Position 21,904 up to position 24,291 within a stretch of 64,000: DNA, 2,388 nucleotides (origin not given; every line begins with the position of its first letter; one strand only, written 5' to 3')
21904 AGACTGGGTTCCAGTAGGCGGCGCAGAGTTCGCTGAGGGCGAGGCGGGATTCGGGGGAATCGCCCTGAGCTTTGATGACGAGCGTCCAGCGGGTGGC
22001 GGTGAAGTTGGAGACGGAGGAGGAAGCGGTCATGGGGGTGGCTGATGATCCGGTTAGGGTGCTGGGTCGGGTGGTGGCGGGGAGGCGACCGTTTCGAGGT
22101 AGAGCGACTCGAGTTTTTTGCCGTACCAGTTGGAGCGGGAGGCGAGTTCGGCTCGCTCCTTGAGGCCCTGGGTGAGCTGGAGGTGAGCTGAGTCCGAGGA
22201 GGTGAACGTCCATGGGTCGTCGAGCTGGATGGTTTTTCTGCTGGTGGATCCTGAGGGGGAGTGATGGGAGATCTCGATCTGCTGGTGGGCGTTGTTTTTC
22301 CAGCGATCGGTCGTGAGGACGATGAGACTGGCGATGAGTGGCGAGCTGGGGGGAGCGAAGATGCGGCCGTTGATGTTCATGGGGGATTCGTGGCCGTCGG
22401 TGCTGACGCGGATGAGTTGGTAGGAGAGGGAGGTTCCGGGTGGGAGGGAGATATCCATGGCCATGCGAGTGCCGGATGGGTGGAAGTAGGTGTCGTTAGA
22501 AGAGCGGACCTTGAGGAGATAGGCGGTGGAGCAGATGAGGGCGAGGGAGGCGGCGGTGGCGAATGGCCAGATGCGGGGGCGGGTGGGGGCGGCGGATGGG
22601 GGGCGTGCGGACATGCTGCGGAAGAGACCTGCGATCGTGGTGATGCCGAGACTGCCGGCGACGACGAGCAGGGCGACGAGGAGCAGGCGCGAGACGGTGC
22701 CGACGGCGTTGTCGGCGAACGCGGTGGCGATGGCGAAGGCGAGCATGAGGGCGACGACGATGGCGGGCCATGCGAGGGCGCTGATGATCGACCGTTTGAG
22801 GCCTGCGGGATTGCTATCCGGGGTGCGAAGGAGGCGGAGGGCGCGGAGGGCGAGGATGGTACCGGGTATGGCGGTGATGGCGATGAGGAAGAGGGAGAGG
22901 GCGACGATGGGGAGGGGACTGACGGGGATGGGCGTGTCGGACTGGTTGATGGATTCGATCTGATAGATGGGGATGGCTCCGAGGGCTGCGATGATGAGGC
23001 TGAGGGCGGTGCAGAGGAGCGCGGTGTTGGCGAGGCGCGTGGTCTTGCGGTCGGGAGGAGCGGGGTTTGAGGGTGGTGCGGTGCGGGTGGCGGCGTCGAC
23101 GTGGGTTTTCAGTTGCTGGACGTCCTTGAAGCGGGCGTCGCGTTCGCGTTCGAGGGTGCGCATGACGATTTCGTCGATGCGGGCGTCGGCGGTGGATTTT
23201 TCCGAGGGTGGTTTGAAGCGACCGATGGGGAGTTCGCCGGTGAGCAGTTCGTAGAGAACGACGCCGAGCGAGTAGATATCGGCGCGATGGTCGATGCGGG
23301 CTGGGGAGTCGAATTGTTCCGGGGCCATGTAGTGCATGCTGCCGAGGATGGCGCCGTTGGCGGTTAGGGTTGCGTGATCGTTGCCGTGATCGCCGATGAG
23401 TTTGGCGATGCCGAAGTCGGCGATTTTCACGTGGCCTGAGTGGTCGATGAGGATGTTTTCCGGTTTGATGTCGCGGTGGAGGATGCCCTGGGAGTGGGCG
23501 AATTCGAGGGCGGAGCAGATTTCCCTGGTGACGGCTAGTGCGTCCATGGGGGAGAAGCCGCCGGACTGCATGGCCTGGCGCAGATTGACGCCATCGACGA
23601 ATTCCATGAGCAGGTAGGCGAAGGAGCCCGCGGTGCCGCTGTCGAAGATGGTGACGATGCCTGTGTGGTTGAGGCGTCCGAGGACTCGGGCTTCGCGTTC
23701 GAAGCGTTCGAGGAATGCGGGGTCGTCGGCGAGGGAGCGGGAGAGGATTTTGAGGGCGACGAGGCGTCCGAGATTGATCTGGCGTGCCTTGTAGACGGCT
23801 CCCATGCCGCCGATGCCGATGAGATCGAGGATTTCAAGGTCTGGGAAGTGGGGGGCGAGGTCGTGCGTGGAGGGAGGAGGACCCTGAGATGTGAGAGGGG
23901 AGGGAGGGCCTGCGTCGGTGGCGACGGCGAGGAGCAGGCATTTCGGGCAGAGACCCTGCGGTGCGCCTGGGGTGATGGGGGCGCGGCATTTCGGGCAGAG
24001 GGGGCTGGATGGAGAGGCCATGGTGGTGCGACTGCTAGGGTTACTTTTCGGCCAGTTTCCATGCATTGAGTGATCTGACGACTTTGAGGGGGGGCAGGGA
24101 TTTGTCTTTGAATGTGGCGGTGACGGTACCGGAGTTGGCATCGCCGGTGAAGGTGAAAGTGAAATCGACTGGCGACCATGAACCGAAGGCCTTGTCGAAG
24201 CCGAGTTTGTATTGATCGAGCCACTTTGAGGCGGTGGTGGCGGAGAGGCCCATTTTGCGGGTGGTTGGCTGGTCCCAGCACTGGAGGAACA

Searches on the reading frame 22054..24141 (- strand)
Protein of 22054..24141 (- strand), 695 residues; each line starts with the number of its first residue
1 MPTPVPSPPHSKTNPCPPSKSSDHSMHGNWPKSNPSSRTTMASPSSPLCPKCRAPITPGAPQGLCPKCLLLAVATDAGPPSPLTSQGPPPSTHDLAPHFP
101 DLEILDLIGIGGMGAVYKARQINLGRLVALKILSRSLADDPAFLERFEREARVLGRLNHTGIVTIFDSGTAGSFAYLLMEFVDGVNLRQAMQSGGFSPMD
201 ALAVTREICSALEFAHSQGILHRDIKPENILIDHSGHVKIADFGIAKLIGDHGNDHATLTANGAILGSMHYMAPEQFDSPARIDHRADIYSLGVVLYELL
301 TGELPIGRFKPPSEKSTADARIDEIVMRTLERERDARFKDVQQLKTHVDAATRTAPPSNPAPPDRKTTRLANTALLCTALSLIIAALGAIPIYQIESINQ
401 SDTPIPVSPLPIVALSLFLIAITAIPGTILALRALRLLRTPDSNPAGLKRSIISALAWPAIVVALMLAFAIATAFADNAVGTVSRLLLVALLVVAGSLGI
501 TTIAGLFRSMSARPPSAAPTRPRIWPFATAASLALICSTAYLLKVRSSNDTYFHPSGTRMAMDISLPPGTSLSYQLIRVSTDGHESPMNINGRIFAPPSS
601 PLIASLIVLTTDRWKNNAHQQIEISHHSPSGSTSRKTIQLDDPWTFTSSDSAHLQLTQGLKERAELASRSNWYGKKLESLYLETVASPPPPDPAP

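Call 44: search_protein_families(library=pfam, proteins=[window:22054-24141:-], max_evalue=0.00001)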
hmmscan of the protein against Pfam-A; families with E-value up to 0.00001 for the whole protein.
window:22054-24141:- (695 aa): 3 families
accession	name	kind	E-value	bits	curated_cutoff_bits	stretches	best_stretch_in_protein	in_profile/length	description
PF00069.31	Pkinase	-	8e-51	173.4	31.7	1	104-324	3-212/263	Protein kinase domain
PF07714.23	PK_Tyr_Ser-Thr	-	1.8e-32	113.1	23.1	1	103-311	2-210/258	Protein tyrosine and serine/threonine kinase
PF03109.22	ABC1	-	4.8e-06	26.3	22.9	0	175-250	143-218/244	ABC1 atypical kinase-like domain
